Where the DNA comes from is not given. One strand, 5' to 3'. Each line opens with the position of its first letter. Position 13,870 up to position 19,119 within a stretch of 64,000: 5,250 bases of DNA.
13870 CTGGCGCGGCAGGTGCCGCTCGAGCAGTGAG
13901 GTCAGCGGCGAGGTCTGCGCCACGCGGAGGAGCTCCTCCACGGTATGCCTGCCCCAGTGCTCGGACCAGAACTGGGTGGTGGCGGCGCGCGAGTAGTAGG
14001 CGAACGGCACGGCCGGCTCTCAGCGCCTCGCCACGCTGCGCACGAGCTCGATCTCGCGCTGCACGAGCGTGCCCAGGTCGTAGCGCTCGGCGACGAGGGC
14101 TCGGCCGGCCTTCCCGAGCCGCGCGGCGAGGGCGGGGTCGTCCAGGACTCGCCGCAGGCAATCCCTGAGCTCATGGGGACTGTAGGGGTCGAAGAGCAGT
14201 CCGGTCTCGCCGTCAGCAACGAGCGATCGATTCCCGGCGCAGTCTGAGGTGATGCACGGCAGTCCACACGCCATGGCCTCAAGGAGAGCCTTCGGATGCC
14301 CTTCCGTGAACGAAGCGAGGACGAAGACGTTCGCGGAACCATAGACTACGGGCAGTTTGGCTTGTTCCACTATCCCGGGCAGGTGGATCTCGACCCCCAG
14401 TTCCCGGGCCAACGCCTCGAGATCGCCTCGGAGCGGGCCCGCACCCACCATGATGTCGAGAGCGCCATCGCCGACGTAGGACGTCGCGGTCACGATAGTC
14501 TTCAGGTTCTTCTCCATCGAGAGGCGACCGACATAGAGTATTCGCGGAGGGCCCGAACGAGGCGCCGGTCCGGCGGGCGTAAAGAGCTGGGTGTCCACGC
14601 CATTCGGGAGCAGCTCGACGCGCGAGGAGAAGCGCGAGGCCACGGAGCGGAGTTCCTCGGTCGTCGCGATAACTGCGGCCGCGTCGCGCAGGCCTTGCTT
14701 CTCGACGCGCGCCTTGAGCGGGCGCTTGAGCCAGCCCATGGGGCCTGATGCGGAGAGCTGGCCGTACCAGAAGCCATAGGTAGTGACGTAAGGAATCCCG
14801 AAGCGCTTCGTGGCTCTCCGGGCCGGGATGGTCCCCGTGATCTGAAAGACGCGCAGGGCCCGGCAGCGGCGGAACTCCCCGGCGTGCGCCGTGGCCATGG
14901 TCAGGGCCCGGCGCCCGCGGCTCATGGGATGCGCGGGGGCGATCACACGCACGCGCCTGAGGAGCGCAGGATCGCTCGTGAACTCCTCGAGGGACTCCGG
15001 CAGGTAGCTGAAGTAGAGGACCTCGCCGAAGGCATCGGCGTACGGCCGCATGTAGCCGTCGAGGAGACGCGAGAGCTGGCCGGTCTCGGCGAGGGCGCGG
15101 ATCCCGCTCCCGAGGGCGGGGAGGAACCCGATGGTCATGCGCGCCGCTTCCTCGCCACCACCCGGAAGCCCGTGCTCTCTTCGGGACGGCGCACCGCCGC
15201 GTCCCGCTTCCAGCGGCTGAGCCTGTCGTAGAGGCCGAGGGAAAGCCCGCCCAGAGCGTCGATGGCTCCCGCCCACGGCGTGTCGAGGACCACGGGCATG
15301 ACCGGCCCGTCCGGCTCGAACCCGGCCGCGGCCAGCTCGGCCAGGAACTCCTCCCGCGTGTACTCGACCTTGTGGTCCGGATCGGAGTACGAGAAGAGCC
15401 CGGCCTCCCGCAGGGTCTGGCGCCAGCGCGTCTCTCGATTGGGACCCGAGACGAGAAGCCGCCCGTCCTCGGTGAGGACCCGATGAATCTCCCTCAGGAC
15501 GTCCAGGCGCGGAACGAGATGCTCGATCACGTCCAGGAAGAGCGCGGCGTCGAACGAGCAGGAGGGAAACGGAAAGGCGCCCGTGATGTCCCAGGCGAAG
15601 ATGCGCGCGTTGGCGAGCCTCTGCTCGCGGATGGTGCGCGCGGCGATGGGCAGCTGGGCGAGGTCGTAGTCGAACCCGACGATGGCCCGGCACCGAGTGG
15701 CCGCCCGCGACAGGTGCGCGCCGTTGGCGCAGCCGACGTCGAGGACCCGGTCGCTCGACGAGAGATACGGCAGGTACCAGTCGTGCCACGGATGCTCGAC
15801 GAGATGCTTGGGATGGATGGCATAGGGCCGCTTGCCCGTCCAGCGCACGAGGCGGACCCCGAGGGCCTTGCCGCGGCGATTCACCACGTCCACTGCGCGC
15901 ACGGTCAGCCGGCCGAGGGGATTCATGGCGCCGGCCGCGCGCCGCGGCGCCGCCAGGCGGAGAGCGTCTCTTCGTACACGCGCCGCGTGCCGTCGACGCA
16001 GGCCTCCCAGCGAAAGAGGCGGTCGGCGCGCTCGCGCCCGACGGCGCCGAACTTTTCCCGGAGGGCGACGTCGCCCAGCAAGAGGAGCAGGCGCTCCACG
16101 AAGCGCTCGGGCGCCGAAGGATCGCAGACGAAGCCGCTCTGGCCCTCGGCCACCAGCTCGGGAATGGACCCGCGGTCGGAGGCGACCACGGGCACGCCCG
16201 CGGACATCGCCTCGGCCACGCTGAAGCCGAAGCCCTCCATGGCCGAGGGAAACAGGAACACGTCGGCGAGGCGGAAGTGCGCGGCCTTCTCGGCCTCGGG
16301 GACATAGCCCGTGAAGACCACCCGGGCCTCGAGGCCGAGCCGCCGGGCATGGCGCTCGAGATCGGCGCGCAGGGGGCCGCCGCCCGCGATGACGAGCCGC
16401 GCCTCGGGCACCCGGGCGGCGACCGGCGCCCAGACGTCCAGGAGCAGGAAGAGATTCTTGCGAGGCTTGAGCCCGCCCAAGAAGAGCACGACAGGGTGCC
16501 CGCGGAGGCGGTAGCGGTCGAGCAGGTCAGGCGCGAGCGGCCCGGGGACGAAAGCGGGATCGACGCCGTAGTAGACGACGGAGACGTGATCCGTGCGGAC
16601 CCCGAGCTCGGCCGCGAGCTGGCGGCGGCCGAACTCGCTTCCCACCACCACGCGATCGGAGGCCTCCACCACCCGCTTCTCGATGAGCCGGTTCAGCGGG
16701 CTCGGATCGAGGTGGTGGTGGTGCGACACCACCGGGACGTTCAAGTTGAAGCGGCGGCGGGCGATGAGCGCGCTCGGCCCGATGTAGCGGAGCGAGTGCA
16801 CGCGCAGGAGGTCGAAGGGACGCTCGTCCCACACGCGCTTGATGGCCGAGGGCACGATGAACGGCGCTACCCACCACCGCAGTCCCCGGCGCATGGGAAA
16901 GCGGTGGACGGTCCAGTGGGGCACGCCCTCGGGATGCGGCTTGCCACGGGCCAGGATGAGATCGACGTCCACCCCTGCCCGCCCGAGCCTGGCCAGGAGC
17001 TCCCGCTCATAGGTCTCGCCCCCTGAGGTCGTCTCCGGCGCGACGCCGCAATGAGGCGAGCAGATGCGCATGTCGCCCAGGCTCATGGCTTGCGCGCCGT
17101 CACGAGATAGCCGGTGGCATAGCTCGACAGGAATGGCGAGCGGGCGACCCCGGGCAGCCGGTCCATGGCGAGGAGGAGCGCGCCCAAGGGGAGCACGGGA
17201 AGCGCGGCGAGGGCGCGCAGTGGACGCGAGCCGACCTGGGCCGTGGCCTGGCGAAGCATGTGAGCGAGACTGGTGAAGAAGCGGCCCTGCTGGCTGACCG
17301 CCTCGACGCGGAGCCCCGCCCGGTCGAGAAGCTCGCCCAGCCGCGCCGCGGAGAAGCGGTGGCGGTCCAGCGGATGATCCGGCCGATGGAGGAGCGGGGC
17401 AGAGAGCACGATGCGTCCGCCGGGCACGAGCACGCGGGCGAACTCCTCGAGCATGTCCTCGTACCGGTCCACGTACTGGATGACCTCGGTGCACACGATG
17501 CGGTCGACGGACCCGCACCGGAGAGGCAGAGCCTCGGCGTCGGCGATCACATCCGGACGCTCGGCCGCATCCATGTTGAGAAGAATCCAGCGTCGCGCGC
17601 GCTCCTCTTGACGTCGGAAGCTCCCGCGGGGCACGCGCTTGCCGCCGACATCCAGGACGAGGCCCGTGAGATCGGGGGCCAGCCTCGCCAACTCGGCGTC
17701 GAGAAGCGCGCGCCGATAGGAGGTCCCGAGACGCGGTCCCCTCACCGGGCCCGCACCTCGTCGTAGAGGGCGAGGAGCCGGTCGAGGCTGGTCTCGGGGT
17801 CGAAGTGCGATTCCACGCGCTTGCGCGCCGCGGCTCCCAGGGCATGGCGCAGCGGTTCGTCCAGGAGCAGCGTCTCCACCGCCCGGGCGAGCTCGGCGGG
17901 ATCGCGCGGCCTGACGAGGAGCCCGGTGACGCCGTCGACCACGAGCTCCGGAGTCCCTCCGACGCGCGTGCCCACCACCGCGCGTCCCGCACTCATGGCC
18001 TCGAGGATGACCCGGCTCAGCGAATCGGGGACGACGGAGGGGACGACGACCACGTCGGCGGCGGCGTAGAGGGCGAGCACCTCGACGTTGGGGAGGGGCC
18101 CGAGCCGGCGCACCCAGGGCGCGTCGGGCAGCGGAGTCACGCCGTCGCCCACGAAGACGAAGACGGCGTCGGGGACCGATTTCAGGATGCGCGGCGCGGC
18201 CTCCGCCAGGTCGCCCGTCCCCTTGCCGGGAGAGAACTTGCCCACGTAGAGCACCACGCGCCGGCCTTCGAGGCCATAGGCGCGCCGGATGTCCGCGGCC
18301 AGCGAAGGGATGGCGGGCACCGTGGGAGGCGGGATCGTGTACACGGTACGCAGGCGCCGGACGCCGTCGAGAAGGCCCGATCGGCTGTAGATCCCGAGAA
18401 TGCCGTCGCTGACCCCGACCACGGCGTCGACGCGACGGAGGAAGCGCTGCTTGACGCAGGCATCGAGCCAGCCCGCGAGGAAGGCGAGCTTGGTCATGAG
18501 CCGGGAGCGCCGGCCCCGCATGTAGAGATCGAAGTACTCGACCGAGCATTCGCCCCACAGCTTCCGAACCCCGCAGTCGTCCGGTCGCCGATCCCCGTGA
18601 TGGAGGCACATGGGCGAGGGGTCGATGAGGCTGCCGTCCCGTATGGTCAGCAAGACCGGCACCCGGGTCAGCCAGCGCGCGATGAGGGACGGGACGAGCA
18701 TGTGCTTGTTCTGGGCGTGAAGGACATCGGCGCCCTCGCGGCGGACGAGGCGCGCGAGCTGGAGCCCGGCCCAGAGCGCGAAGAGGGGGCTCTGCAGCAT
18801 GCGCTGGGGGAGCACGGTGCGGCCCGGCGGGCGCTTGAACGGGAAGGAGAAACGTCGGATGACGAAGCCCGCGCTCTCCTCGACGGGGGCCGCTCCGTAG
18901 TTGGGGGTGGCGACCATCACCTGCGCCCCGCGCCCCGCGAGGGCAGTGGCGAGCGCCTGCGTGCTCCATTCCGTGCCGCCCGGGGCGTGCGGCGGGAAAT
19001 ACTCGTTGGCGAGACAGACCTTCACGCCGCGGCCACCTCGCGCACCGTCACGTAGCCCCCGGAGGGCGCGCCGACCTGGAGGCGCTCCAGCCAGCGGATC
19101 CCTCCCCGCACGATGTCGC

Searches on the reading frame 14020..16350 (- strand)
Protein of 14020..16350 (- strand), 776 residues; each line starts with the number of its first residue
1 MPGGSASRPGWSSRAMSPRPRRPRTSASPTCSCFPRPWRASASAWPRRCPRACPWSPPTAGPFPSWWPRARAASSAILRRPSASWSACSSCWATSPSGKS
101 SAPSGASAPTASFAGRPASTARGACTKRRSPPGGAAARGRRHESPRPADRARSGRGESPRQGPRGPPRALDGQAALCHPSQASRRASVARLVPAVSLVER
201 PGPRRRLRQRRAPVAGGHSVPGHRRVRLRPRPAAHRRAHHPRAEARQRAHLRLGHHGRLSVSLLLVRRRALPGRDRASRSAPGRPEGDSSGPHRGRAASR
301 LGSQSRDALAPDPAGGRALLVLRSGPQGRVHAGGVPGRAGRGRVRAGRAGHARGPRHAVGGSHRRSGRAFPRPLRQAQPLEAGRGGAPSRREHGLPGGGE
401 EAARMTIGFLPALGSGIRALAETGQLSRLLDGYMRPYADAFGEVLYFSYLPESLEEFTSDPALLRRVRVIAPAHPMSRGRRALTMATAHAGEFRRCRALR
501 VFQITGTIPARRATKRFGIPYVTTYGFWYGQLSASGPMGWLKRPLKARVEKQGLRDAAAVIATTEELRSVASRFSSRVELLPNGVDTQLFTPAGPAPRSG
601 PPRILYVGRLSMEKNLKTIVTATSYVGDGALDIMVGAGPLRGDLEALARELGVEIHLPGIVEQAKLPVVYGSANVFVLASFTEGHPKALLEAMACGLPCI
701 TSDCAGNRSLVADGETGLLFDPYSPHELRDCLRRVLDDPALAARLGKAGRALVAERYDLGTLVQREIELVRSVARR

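Call 25: search_protein_families(library=pfam, max_evalue=0.0001, proteins=[window:14020-16350:-])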
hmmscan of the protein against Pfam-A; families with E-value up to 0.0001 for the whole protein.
window:14020-16350:- (776 aa): 4 families
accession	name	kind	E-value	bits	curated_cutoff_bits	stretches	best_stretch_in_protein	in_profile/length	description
PF00534.26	Glycos_transf_1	-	1.1e-32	113.3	26.4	1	597-750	11-170/172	Glycosyl transferases group 1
PF13692.12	Glyco_trans_1_4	-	2.3e-27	96.4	27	1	602-738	2-142/142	Glycosyl transferases group 1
PF13524.12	Glyco_trans_1_2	-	2.1e-08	34.7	25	1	684-759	62-135/144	Glycosyl transferase-like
PF20706.3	GT4-conflict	-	7.9e-05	22.2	26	0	564-711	158-320/385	Family 4 Glycosyltransferase in conflict systems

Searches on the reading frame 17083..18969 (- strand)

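Call 25: search_protein_families(library=pfam, max_evalue=0.0001, proteins=[window:17083-18969:-])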
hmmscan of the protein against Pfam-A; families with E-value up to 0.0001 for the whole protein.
window:17083-18969:- (628 aa): 4 families
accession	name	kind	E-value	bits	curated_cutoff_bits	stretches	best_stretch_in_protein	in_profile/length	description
PF08241.18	Methyltransf_11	-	6.5e-10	40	21.2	1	473-522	42-95/95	Methyltransferase domain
PF13649.12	Methyltransf_25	-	2.3e-05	25.4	27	1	475-518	52-97/97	Methyltransferase domain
PF13489.12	Methyltransf_23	-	3.3e-05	24.1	27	0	421-556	7-162/164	Methyltransferase domain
PF08242.18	Methyltransf_12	-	5.9e-05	24.2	30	0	453-520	35-98/98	Methyltransferase domain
